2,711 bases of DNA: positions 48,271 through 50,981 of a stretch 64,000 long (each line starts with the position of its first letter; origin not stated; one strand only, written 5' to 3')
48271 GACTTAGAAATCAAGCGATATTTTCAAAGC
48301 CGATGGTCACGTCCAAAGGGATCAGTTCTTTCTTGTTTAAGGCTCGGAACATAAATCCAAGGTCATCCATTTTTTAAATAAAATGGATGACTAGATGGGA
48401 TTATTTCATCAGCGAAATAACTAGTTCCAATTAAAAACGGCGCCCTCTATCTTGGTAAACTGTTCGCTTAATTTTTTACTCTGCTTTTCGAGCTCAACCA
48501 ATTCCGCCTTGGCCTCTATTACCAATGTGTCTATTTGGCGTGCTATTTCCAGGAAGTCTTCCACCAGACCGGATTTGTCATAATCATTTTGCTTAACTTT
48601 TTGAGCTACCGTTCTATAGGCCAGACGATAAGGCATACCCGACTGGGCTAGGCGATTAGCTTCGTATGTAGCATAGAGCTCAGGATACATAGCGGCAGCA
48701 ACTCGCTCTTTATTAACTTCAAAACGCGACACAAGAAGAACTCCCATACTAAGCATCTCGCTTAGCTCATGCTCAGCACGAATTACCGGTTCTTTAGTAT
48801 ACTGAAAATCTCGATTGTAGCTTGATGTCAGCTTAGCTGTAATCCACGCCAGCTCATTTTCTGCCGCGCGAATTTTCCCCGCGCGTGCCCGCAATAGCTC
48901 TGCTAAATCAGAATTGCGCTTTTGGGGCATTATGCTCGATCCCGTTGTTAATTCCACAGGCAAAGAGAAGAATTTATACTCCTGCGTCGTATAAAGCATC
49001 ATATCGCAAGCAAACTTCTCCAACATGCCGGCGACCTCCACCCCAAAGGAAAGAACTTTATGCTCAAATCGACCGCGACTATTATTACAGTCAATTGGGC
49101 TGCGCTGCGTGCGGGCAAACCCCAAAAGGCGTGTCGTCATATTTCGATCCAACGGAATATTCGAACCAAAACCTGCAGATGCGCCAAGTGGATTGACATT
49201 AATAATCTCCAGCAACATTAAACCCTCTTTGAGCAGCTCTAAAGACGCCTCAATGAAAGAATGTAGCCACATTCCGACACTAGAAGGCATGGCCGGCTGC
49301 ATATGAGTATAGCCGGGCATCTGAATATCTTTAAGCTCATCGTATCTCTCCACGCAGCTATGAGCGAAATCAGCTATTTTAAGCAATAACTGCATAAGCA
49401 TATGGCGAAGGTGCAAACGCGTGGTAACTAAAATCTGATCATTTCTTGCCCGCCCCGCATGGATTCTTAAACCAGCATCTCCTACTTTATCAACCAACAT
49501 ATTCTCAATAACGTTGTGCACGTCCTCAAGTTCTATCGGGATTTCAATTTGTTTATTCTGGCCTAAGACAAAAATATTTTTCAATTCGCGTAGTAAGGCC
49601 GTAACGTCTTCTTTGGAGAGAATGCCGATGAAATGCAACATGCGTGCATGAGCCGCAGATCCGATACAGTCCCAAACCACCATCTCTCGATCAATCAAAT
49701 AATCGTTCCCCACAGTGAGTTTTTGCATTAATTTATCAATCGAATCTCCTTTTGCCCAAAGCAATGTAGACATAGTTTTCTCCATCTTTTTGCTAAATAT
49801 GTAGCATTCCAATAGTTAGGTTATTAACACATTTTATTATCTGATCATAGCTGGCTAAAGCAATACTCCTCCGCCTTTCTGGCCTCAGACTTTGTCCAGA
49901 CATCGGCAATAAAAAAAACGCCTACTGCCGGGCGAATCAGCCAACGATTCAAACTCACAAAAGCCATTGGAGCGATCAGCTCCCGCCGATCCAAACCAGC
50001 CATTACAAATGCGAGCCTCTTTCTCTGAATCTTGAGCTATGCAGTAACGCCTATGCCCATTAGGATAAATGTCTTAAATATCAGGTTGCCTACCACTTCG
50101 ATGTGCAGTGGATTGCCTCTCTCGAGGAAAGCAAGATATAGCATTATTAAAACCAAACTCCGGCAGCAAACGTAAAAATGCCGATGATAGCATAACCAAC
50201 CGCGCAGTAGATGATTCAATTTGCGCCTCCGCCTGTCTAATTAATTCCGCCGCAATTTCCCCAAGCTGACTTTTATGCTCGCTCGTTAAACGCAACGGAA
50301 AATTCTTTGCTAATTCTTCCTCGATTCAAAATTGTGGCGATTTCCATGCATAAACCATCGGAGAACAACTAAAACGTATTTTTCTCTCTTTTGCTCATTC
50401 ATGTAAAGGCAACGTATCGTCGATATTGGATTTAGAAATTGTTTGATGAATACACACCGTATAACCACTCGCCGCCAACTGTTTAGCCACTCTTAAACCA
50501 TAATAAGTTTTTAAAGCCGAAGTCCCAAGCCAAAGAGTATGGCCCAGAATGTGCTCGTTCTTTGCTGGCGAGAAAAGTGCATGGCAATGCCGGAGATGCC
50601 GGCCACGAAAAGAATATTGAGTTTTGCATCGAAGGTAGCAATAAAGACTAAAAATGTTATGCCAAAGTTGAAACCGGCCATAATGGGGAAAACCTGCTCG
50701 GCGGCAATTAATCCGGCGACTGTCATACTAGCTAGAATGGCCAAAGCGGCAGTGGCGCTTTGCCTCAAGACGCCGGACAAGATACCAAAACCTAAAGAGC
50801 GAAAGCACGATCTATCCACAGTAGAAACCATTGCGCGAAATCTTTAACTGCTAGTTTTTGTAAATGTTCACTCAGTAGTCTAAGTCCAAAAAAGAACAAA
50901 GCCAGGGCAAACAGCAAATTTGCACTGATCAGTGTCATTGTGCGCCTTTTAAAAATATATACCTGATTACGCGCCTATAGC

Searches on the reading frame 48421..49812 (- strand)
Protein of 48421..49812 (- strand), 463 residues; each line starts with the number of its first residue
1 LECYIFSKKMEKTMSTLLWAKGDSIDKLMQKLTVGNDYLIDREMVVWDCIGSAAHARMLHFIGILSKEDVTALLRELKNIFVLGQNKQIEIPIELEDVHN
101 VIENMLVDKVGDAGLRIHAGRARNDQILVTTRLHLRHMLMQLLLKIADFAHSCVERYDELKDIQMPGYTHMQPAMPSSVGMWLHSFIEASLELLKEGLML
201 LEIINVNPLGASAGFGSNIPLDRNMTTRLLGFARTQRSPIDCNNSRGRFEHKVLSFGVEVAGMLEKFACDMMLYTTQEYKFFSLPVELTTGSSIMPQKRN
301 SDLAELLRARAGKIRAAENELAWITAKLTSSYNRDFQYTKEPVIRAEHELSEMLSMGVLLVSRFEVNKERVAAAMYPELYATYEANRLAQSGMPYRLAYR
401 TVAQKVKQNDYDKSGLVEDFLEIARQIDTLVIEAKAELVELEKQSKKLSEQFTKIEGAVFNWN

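Call 61: search_protein_families(library=pfam, proteins=[window:48421-49812:-], max_evalue=0.001)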
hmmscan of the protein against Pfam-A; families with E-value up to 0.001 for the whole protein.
window:48421-49812:- (463 aa): 1 family
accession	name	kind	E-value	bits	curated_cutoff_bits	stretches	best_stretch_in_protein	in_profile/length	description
PF00206.25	Lyase_1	-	1.2e-30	107.4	27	1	39-314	19-310/312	Lyase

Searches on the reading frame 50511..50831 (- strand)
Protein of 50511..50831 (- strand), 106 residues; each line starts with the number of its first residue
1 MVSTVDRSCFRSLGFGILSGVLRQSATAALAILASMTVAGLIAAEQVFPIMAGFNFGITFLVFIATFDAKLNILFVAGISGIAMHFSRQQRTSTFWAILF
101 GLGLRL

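Call 61: search_protein_families(library=pfam, proteins=[window:50511-50831:-], max_evalue=0.001)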
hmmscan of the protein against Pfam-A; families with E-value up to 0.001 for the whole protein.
window:50511-50831:- (106 aa): 1 family
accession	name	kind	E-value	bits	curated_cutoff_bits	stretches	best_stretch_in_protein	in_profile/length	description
PF02690.20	Na_Pi_cotrans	-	8.8e-13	48.9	29.1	1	3-104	26-127/137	Na+/Pi-cotransporter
